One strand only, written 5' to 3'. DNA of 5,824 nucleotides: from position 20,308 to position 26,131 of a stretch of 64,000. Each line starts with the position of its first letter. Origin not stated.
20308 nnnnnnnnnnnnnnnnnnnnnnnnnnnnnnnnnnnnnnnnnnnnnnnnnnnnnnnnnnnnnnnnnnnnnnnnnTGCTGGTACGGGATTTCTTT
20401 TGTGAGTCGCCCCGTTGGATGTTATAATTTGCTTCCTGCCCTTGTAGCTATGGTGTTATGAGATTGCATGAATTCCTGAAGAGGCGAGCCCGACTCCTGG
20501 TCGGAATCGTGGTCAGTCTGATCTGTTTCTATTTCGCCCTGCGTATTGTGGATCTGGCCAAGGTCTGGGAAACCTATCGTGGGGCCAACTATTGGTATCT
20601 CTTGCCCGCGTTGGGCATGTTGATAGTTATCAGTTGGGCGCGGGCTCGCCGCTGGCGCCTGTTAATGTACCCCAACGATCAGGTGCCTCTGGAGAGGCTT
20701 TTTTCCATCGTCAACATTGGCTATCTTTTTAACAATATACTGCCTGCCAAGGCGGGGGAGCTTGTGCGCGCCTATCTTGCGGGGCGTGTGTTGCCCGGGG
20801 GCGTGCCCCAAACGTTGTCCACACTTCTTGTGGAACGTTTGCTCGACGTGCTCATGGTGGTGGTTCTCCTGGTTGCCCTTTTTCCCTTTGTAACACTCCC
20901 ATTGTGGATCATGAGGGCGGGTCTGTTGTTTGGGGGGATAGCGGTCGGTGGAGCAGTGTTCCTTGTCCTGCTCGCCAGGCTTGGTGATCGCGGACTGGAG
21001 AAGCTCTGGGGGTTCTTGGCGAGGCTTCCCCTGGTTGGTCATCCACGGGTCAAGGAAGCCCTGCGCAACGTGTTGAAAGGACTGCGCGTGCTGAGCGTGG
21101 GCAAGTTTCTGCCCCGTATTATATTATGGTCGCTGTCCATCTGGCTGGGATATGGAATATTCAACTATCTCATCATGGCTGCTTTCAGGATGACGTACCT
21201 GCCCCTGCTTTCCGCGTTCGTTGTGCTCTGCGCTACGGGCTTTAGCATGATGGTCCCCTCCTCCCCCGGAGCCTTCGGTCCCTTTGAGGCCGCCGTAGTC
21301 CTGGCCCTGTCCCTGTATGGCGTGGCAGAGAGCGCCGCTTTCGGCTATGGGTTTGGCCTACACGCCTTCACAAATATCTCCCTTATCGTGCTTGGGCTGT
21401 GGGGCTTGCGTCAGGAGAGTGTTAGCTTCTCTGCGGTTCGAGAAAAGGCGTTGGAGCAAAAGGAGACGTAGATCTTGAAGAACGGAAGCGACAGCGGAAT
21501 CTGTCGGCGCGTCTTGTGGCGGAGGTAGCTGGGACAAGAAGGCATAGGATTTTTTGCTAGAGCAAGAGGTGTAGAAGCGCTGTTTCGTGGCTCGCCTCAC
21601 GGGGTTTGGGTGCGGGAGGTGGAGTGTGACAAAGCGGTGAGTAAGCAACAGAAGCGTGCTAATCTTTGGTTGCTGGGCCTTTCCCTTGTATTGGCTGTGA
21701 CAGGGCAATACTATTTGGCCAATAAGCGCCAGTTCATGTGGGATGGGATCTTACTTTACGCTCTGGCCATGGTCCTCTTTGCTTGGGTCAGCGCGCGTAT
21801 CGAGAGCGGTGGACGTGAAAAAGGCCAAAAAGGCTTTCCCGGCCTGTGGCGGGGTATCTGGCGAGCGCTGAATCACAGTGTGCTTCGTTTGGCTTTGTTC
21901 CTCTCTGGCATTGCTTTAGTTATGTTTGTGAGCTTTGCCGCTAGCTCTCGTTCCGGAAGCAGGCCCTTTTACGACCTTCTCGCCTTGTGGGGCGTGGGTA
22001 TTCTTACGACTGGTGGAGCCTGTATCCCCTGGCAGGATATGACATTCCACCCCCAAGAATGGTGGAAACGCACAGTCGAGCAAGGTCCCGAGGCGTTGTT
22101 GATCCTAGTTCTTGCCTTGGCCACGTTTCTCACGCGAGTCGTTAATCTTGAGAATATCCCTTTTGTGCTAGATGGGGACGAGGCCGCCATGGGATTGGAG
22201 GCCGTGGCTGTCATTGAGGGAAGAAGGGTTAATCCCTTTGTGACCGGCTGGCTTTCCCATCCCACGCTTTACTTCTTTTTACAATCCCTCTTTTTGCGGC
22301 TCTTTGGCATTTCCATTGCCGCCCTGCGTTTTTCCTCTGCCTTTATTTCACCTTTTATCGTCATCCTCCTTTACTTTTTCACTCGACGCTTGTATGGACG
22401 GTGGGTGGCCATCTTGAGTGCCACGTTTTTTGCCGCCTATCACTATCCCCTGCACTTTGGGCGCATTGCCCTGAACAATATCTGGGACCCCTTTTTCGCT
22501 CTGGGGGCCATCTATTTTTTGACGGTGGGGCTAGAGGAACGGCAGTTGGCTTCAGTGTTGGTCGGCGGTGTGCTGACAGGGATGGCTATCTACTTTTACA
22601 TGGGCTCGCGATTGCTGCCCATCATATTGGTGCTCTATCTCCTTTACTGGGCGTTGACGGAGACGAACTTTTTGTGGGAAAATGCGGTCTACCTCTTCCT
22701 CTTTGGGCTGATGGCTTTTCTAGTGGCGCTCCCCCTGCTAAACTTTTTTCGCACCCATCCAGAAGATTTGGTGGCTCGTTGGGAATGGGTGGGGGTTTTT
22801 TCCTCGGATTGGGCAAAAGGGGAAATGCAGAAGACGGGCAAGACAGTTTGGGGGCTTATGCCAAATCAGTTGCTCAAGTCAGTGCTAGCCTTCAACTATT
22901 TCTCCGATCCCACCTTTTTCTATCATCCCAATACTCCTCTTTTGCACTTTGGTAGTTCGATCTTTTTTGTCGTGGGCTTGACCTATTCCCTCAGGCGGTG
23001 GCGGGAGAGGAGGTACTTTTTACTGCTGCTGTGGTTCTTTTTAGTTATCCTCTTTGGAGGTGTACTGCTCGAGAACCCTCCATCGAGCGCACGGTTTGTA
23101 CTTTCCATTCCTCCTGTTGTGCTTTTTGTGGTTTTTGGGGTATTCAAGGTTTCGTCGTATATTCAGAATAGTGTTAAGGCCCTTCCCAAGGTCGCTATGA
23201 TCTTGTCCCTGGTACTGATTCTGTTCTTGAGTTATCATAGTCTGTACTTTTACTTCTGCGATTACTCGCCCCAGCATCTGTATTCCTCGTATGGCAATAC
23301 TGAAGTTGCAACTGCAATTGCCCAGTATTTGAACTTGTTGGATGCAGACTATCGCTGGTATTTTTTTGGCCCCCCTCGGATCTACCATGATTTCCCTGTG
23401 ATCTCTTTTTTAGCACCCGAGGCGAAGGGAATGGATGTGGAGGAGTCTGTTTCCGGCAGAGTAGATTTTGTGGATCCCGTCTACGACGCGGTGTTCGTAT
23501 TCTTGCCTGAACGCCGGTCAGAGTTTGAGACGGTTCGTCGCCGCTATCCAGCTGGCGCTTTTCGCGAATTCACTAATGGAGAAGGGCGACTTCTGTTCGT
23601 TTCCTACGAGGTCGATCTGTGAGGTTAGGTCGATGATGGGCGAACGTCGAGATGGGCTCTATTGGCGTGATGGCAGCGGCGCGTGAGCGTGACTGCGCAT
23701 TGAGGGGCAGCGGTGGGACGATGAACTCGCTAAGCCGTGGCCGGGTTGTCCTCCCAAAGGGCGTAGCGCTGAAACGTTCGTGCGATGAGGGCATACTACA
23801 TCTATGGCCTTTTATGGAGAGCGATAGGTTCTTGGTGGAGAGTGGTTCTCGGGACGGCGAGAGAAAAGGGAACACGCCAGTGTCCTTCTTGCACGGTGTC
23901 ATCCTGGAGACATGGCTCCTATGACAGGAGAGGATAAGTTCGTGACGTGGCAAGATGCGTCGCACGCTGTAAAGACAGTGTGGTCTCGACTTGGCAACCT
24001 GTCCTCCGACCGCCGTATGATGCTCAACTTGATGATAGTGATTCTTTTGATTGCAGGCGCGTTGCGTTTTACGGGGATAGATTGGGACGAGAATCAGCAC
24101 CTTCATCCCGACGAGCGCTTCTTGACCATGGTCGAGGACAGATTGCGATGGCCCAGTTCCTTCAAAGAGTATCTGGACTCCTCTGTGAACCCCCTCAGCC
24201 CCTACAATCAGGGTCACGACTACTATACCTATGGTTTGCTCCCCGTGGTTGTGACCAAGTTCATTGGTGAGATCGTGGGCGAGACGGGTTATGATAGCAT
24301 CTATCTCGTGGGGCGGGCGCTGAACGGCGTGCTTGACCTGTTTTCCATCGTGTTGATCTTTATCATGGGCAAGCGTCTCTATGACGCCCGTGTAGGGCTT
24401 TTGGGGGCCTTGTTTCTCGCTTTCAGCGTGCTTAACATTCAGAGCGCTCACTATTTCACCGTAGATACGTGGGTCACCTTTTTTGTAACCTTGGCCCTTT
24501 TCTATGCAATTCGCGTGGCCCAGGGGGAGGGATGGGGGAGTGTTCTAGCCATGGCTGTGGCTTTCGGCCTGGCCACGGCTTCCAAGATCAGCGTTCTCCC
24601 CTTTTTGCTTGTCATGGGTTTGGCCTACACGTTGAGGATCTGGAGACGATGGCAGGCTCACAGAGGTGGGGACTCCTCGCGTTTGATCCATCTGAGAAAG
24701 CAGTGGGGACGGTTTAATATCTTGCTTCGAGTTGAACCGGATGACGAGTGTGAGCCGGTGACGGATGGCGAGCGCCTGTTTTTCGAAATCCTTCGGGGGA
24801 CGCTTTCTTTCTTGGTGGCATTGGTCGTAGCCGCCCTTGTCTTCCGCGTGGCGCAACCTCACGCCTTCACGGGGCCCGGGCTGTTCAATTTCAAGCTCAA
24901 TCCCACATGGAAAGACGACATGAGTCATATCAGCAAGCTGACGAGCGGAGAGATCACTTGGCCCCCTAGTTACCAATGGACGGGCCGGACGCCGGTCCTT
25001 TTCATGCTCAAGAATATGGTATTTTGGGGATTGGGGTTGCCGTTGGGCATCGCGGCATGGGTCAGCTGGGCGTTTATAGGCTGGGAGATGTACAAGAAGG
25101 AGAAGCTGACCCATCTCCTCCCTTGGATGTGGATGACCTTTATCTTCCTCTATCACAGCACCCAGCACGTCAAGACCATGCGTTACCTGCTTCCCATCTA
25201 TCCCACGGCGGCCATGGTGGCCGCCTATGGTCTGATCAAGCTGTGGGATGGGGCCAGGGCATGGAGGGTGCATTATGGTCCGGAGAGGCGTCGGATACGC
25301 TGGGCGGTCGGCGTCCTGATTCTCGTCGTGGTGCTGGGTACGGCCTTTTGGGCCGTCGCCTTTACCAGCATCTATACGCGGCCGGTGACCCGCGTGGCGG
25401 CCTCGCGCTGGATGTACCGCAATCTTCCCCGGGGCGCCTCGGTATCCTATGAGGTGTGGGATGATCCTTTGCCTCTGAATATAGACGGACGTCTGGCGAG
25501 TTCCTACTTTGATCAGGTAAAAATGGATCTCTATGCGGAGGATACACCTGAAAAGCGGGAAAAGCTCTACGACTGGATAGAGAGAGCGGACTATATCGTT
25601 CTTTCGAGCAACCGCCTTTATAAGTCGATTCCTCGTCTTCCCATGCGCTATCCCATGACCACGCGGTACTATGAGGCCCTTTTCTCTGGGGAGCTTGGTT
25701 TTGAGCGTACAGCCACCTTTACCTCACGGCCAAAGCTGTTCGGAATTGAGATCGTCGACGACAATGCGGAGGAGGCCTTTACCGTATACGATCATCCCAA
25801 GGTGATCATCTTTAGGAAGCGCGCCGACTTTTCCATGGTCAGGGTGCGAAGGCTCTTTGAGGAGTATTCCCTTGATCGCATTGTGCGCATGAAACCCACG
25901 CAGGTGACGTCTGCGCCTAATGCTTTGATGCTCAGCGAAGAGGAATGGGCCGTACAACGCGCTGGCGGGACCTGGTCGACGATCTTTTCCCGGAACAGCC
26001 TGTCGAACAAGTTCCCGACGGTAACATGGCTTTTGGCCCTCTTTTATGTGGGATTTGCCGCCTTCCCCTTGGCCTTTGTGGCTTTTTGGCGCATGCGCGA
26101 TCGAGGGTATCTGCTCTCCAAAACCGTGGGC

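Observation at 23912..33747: Three tandem Chlor_Arch_YYY modules: two fused into a 2482-aa protein with an N-terminal GT-C-like module, the third as the overlapping downstream gene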

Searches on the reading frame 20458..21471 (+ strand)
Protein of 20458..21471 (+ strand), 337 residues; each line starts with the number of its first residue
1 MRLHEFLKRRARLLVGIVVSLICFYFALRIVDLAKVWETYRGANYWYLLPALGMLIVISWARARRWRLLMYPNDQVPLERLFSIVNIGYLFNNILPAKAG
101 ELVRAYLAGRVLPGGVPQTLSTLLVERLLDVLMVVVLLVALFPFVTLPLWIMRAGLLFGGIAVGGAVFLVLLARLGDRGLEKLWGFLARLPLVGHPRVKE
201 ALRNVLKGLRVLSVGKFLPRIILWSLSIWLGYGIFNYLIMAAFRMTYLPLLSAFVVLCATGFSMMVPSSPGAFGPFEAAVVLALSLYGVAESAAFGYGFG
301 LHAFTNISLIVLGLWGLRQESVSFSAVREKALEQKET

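Call 6: search_protein_families(library=pfam, proteins=[window:20458-21471:+], max_evalue=0.01)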
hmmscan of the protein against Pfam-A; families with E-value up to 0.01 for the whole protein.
window:20458-21471:+ (337 aa): 1 family
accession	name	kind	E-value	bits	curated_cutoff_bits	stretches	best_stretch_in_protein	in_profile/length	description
PF03706.18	LPG_synthase_TM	-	1.8e-47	162.7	33.4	1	14-313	2-302/302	Lysylphosphatidylglycerol synthase TM region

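Call 7: search_protein_families(library=ncbifam, proteins=[window:20458-21471:+], max_evalue=0.01)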
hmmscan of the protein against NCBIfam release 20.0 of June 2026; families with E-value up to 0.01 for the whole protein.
window:20458-21471:+ (337 aa): 1 family
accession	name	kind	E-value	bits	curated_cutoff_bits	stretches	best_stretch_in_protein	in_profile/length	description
TIGR00374.1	TIGR00374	subfamily_domain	2.6e-19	69.8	43.2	1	17-295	1-288/323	flippase-like domain-containing protein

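Call 34: search_protein_families(library=ncbifam, proteins=[window:20458-21471:+], max_evalue=0.01)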
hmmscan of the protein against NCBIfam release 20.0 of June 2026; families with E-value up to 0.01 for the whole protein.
window:20458-21471:+ (337 aa): 1 family
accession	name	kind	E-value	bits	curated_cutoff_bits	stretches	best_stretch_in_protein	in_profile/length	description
TIGR00374.1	TIGR00374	subfamily_domain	2.6e-19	69.8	43.2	1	17-295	1-288/323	flippase-like domain-containing protein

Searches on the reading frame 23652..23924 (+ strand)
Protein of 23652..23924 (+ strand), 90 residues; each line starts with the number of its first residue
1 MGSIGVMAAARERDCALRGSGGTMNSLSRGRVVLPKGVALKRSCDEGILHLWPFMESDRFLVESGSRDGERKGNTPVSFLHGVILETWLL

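Call 67: search_protein_families(library=pfam, proteins=[window:23652-23924:+], max_evalue=0.001)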
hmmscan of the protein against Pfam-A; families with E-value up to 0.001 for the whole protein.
window:23652-23924:+ (90 aa): 0 families

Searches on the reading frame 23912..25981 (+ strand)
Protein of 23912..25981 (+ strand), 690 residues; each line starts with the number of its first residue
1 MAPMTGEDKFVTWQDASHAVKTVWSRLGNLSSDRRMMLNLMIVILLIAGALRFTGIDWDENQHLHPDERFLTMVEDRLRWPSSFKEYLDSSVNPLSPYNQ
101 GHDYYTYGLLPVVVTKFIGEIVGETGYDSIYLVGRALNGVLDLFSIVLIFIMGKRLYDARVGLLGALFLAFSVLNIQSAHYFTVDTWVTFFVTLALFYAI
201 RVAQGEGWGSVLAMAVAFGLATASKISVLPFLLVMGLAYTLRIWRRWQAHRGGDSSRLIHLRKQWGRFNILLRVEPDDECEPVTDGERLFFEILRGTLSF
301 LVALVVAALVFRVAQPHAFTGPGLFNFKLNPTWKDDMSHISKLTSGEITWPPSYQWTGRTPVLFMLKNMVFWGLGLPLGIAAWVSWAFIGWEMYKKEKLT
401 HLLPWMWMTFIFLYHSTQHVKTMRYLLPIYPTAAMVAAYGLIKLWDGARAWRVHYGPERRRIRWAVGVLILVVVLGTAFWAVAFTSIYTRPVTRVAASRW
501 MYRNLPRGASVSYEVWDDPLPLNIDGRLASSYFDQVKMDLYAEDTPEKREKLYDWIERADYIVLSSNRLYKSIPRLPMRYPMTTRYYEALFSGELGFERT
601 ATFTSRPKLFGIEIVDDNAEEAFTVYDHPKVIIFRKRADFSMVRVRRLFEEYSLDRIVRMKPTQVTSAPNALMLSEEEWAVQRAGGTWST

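Call 34: search_protein_families(library=ncbifam, proteins=[window:23912-25950:+], max_evalue=0.01)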
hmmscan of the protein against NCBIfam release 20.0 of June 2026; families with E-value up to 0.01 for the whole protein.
window:23912-25950:+ (679 aa): 3 families
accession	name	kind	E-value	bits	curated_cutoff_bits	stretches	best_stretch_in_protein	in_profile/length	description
NF047510.1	LIC_10190_fam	subfamily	0.00044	19.1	100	1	136-248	171-281/424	LIC_10190 family membrane protein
TIGR04154.1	archaeo_STT3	subfamily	0.0007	18.1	450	1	93-209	56-179/831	oligosaccharyl transferase, archaeosortase A system-associated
TIGR03663.1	TIGR03663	subfamily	0.002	17.2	126.25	1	133-267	72-206/435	flippase activity-associated protein Agl23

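Call 81: predict_structure(alignment_id=A5)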
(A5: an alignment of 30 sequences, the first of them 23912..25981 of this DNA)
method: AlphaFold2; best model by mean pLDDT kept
length: 690 residues; sequences in the alignment: 30
mean_pLDDT: 87.0   pTM: 0.87
mean pLDDT of the five models: 87.0, 85.7, 84.7, 84.6, 83.7
residues with pLDDT >= 90: 424; 70-90: 173; 50-70: 78; < 50: 15
segments of 3 or more residues with pLDDT < 50: 1-8, 571-574, 688-690
pLDDT, mean of each block of 10 residues (from residue 1): 47 71 63 88 98 93 88 92 94 93 88 96 92 97 98 97 98 94 95 98 95 98 93 98 92 67 74 76 85 94 98 95 90 92 74 60 90 92 98 96 97 85 88 98 94 75 94 96 90 92 98 89 94 94 87 97 77 57 89 96 88 79 75 96 95 72 58 65 56
secondary structure, 60 per line:
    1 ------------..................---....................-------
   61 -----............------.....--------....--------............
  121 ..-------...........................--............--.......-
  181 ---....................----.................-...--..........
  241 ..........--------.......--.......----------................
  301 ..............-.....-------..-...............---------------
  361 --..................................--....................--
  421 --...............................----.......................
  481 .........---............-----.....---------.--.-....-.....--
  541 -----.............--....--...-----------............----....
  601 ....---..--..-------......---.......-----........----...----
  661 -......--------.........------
elements in order (helices of 4 or more, strands of 3 or more residues): H13-30 H34-53 H66-77 H84-88 H97-100 H109-122 H130-156 H159-170 H173-179 H184-203 H208-224 H231-250 E259-265 E268-274 H285-314 H331-345 H363-396 H399-418 H423-453 H458-489 H493-504 E510-514 H529-532 E534-538 H546-558 E561-564 H581-592 E597-604 H621-626 E630-636 H642-649 H662-667 H676-684
